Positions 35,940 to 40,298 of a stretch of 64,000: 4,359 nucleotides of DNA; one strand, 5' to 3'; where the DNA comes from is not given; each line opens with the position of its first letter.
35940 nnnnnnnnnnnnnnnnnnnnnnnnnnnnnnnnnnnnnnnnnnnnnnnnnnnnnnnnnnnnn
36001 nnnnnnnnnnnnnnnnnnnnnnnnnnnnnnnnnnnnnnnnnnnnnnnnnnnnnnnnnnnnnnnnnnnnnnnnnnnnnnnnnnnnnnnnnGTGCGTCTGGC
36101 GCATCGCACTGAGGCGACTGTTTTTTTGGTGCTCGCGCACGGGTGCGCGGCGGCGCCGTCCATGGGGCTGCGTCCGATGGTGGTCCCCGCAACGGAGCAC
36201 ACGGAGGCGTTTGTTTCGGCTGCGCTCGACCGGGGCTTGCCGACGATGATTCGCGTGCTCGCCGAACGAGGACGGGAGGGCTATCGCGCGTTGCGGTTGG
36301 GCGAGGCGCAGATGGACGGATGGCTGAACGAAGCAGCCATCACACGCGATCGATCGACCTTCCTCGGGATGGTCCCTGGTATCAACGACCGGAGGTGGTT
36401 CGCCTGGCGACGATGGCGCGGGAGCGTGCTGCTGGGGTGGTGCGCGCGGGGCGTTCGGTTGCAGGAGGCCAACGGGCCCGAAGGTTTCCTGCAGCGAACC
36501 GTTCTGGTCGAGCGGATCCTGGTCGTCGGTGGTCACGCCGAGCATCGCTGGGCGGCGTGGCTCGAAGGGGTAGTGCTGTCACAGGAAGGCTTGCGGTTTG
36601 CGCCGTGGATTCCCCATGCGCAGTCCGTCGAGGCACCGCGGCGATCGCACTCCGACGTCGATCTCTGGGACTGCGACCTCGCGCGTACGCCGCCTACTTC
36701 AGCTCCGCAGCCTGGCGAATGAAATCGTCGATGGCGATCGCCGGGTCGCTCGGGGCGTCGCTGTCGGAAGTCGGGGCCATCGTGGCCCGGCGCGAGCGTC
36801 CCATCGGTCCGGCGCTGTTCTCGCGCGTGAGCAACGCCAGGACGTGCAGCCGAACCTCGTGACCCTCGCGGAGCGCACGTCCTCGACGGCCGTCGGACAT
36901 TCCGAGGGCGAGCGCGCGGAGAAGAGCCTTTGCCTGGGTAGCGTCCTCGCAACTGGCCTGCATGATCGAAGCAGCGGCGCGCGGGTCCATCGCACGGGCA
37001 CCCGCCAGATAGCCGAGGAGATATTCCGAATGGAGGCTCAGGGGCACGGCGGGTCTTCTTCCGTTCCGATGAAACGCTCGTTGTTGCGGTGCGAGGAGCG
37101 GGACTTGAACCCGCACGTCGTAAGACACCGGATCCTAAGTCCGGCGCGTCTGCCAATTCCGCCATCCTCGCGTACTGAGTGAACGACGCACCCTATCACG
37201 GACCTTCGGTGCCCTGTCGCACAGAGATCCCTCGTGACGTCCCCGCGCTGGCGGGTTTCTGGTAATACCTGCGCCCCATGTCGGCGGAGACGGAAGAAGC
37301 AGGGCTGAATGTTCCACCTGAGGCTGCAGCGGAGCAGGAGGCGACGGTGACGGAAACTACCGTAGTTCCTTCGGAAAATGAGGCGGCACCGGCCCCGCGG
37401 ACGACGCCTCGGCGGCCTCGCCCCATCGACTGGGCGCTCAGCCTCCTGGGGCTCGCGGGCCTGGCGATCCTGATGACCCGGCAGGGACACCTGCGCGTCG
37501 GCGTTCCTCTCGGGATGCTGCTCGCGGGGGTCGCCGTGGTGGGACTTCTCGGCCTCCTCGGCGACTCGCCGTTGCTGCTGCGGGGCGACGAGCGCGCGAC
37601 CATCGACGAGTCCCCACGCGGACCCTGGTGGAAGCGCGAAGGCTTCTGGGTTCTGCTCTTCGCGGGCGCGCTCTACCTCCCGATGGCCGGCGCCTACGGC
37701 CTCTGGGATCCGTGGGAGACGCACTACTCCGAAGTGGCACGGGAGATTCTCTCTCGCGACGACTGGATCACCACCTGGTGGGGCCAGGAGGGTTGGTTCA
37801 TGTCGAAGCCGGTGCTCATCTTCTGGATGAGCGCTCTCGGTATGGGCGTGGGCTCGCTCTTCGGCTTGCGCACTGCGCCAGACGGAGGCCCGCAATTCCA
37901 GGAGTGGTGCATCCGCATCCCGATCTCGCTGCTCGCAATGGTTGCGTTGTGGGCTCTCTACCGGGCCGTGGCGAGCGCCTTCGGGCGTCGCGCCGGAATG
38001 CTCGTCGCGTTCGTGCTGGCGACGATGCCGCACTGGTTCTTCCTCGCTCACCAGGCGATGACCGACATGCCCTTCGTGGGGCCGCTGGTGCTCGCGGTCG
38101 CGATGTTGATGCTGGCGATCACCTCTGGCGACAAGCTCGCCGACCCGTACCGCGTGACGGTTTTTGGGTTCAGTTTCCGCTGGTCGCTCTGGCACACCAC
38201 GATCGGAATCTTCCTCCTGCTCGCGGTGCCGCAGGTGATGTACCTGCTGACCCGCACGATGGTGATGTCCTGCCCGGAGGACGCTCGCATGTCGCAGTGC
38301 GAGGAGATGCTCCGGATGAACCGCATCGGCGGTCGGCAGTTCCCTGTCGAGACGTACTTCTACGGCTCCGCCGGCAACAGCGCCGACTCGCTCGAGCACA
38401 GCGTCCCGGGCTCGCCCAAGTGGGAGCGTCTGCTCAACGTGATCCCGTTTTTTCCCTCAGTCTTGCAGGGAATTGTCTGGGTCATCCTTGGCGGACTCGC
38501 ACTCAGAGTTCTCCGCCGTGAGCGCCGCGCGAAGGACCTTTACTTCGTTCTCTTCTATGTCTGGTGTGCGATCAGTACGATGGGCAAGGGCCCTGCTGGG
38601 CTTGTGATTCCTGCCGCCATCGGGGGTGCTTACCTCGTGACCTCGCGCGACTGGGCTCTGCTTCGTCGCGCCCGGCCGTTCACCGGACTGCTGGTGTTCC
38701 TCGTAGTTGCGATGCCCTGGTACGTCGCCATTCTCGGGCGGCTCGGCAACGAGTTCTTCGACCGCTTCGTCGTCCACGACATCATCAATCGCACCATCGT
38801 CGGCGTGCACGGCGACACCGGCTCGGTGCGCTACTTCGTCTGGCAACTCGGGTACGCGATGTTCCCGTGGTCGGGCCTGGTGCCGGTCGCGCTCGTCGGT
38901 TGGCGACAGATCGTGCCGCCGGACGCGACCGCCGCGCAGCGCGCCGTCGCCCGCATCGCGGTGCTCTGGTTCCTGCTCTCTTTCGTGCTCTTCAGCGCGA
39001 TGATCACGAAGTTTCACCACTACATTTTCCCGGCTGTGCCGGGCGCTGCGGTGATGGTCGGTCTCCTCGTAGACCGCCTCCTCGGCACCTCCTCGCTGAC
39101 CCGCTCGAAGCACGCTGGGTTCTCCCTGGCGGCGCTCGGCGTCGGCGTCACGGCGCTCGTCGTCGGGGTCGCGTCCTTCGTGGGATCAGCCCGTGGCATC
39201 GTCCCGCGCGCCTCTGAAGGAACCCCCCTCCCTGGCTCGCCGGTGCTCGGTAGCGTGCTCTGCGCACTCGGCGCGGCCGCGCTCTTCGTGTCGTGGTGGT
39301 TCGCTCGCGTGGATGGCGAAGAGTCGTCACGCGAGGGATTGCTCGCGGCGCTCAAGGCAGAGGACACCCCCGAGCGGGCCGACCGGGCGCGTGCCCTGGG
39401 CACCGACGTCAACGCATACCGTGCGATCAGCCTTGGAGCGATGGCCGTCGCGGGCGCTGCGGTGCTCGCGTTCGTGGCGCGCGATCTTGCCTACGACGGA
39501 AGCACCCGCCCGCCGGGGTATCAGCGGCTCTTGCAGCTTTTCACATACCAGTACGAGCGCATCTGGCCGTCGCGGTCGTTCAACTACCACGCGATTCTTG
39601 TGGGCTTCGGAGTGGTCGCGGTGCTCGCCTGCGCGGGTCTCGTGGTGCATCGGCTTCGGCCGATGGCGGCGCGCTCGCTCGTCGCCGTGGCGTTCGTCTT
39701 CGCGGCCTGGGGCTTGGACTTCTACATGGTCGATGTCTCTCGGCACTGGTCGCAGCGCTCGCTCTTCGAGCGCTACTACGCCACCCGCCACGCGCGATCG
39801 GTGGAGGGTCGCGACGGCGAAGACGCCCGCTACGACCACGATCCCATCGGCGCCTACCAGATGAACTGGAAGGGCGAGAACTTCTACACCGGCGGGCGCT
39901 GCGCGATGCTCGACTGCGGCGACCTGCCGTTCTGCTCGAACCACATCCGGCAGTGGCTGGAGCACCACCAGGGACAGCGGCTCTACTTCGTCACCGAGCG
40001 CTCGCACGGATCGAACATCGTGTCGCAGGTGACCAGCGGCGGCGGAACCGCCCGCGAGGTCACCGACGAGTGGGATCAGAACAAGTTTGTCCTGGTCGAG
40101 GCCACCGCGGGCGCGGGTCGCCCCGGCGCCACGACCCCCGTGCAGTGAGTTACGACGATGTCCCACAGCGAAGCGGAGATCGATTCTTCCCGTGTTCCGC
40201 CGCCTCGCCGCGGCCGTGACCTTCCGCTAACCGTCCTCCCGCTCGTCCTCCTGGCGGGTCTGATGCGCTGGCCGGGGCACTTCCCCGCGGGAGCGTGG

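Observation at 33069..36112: Two translationally coupled lipoproteins built from 3 and 4 copies of an unnamed two-cysteine module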

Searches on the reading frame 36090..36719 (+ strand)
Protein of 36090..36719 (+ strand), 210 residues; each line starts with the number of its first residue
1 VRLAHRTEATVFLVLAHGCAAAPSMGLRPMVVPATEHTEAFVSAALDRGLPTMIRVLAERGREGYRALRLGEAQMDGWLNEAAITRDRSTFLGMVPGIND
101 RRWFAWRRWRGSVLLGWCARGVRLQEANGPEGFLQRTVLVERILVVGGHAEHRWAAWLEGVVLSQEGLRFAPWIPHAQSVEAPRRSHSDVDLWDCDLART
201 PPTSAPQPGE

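Call 59: search_protein_families(library=pfam, proteins=[window:36090-36719:+], max_evalue=0.1)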
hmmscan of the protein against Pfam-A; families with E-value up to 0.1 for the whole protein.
window:36090-36719:+ (210 aa): 1 family
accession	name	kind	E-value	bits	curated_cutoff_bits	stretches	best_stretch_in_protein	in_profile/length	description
PF22267.1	MlrA_C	-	0.038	14.7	27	1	142-170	3-31/77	Transcriptional regulator MlrA, C-terminal domain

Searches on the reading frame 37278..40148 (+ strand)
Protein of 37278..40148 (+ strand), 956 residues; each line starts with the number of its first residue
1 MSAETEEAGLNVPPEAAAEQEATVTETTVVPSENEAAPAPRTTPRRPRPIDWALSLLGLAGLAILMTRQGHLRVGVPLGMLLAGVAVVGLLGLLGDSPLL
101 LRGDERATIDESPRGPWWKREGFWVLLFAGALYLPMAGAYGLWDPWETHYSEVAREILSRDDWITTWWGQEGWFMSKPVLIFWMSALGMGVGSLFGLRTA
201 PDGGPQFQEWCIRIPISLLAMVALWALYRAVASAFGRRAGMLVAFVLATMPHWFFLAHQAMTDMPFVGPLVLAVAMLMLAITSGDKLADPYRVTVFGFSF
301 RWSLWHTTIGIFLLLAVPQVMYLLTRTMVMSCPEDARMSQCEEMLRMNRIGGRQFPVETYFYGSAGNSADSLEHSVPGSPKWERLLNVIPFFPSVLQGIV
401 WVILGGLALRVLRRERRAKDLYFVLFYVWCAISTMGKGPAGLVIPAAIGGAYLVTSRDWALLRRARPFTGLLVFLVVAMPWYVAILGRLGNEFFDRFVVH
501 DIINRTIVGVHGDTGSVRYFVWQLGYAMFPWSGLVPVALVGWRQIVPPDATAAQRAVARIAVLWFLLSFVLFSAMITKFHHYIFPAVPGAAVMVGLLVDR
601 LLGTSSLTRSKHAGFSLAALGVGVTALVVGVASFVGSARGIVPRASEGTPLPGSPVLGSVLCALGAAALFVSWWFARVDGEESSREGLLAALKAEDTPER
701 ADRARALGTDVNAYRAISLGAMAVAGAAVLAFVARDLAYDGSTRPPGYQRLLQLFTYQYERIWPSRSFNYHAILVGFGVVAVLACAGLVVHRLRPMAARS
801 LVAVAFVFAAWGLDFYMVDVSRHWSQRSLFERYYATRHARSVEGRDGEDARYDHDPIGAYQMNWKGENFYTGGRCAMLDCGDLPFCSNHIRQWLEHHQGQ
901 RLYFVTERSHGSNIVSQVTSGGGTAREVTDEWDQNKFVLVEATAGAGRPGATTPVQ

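Call 7: search_protein_families(library=pfam, proteins=[window:37278-40148:+], max_evalue=1)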
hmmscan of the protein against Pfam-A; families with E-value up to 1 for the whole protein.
window:37278-40148:+ (956 aa): 3 families
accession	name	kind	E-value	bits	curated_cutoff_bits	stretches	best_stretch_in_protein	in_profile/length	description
PF13231.12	PMT_2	-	2.7e-09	37.9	26.1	2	207-301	19-113/160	Dolichyl-phosphate-mannose-protein mannosyltransferase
PF15879.10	MWFE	-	0.12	13.1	27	0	800-846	4-50/55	NADH-ubiquinone oxidoreductase MWFE subunit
PF09769.14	ApoO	-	0.88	9.9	31.4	1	746-810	43-103/131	Apolipoprotein O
